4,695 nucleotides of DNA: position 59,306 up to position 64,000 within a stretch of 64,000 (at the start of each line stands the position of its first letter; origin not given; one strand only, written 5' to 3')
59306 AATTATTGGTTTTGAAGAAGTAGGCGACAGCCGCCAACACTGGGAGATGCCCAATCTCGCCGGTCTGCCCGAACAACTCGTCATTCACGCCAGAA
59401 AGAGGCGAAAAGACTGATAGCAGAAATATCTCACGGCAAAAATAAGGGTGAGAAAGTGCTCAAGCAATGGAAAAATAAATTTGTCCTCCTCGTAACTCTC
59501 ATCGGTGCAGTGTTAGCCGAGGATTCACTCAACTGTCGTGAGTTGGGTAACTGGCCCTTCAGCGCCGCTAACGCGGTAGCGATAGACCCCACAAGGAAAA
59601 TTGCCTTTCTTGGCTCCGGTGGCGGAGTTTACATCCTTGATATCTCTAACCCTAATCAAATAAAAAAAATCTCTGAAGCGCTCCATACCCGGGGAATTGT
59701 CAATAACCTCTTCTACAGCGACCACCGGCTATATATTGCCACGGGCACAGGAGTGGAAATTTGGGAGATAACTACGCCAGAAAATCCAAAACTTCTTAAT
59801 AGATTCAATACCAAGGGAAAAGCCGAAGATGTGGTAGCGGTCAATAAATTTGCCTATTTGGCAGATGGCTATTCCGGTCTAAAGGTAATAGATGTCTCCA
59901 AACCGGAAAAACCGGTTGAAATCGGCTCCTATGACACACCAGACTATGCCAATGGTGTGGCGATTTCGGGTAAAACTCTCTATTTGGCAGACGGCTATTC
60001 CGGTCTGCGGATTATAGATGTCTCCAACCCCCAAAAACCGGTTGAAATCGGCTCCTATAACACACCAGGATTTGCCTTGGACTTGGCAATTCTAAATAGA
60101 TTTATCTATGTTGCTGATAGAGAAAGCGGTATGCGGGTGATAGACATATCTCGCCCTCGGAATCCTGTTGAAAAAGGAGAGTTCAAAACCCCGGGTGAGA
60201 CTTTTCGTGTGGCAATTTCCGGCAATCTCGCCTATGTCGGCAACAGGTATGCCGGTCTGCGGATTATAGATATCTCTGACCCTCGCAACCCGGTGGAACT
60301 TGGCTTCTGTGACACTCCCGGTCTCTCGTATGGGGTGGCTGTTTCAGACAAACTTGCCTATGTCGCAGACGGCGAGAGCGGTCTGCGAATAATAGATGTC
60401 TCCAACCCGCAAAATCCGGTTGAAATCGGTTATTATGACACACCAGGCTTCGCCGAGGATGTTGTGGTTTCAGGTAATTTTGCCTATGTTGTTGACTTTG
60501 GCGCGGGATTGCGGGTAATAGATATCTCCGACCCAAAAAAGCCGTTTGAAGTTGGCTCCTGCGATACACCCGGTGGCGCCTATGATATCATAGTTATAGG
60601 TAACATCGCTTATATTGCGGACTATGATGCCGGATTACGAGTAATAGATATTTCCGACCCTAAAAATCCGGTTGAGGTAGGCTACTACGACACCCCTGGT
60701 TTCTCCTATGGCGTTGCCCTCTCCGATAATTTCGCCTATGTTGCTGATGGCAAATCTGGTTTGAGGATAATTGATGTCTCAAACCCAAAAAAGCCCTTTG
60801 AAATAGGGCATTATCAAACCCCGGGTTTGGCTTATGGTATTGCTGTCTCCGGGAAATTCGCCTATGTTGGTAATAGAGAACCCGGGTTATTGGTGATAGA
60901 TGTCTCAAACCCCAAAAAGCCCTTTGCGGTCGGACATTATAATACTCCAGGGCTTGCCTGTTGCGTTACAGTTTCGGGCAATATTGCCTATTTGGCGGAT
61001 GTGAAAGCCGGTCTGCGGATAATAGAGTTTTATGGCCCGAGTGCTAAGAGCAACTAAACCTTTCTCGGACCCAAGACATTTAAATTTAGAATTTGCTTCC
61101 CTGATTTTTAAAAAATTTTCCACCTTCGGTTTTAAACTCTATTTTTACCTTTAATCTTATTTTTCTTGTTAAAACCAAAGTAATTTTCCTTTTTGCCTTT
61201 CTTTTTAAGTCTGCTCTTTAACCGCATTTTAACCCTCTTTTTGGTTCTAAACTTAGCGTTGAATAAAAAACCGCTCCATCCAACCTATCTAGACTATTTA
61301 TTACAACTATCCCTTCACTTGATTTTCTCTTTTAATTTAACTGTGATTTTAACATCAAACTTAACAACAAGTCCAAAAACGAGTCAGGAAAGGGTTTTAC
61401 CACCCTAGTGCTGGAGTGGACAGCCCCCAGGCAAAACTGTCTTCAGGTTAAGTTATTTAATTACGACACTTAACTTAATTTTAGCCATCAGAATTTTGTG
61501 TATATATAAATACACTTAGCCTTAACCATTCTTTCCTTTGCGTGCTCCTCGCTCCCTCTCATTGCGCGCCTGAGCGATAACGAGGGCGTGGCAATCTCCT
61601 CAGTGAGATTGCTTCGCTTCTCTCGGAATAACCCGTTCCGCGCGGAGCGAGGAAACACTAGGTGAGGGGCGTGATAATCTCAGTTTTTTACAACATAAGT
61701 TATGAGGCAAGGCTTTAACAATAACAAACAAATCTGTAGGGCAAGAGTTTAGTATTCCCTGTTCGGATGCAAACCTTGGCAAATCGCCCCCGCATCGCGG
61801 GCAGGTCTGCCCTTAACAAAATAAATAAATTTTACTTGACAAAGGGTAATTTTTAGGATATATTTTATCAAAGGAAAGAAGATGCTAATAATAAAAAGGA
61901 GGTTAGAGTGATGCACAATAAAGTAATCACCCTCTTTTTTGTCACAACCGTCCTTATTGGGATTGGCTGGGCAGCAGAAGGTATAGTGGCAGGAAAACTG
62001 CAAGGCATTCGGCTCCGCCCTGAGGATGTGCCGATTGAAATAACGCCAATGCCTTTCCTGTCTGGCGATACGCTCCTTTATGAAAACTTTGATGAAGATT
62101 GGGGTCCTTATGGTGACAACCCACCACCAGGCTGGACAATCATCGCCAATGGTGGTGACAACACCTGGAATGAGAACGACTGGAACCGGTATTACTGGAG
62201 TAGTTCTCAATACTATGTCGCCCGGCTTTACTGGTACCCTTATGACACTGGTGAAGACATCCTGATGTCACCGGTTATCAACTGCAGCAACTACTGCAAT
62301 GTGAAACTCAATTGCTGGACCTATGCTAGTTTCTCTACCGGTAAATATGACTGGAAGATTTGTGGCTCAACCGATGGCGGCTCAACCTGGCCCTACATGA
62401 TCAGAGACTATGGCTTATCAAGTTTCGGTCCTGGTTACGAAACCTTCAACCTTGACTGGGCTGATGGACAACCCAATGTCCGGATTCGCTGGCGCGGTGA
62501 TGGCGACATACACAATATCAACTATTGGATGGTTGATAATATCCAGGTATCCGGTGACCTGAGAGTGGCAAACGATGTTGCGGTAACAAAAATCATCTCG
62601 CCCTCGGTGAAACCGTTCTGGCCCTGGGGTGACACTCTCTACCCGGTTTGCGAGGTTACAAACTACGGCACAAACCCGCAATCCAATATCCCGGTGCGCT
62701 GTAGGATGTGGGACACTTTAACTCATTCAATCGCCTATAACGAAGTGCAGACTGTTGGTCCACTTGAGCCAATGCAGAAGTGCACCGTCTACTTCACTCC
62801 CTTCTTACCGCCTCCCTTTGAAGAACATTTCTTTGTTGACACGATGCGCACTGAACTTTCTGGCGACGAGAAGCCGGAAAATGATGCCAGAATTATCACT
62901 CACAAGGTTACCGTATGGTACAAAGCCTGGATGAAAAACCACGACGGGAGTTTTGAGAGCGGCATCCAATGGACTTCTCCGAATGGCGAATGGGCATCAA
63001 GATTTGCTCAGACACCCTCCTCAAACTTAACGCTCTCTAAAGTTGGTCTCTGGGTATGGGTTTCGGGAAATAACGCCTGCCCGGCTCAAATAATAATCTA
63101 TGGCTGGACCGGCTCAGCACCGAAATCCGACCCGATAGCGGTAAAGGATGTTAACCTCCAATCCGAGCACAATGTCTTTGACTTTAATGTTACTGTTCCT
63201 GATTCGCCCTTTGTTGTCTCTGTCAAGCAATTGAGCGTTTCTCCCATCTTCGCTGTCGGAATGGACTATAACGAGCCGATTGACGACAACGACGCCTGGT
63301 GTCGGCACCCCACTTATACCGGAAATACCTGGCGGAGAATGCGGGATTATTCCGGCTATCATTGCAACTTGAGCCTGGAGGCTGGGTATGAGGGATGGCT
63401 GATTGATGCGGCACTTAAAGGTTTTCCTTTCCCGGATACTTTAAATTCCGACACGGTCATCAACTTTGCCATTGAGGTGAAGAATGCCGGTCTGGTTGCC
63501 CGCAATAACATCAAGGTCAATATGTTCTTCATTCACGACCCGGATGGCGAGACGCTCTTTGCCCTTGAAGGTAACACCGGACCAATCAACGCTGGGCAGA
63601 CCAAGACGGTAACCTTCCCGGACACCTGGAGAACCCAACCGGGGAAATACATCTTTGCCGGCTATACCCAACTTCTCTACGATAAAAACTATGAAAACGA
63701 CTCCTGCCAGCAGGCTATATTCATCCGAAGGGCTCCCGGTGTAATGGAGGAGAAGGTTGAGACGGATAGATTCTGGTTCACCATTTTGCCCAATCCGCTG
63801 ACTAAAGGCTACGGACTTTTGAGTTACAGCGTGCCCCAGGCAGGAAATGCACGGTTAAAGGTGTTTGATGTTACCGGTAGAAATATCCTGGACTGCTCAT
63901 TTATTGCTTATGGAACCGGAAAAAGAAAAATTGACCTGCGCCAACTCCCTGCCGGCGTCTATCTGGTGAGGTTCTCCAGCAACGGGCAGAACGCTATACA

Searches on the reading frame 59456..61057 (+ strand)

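Call 85: search_protein_families(library=pfam, proteins=[window:59456-61057:+])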
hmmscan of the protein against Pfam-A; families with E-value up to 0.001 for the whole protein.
window:59456-61057:+ (533 aa): 4 families
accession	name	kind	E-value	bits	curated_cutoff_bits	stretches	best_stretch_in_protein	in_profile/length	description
PF08309.17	LVIVD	-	1.6e-119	389.5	20.2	9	330-371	1-42/42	LVIVD repeat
PF09826.15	Beta_propel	-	7.6e-13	48.6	22.4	0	51-177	26-127/495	Beta propeller domain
PF05694.17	SBP56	-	5.3e-07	29.2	34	0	328-371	301-347/453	56kDa selenium binding protein (SBP56)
PF01436.27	NHL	-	2e-06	28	20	0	48-71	6-27/28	NHL repeat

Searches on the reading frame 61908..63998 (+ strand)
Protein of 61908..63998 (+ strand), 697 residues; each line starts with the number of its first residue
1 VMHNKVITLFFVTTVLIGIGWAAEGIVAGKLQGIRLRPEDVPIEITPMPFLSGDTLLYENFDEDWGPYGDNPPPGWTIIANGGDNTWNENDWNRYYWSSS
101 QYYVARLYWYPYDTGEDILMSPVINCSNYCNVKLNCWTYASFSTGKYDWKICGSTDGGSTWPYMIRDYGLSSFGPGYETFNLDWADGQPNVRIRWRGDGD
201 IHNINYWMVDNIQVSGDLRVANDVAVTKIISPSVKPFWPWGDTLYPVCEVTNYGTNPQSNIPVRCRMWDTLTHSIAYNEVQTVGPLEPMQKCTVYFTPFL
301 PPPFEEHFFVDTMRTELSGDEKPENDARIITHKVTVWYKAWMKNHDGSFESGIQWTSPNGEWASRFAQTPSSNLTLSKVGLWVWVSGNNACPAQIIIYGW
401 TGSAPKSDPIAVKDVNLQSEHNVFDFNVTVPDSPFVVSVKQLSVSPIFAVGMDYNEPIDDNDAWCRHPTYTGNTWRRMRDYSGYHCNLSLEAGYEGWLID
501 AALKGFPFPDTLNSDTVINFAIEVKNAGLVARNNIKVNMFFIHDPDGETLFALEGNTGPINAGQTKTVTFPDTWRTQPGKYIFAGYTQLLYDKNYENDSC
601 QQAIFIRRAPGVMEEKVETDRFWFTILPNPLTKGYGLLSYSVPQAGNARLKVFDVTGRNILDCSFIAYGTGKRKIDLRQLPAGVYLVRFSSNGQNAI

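Call 85: search_protein_families(library=pfam, proteins=[window:61908-63998:+])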
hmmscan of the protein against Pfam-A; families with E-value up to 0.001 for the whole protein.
window:61908-63998:+ (697 aa): 1 family
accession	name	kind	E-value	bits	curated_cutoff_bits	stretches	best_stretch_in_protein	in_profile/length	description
PF18962.6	Por_Secre_tail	-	1.2e-06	29.2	27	1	627-695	2-68/75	Secretion system C-terminal sorting domain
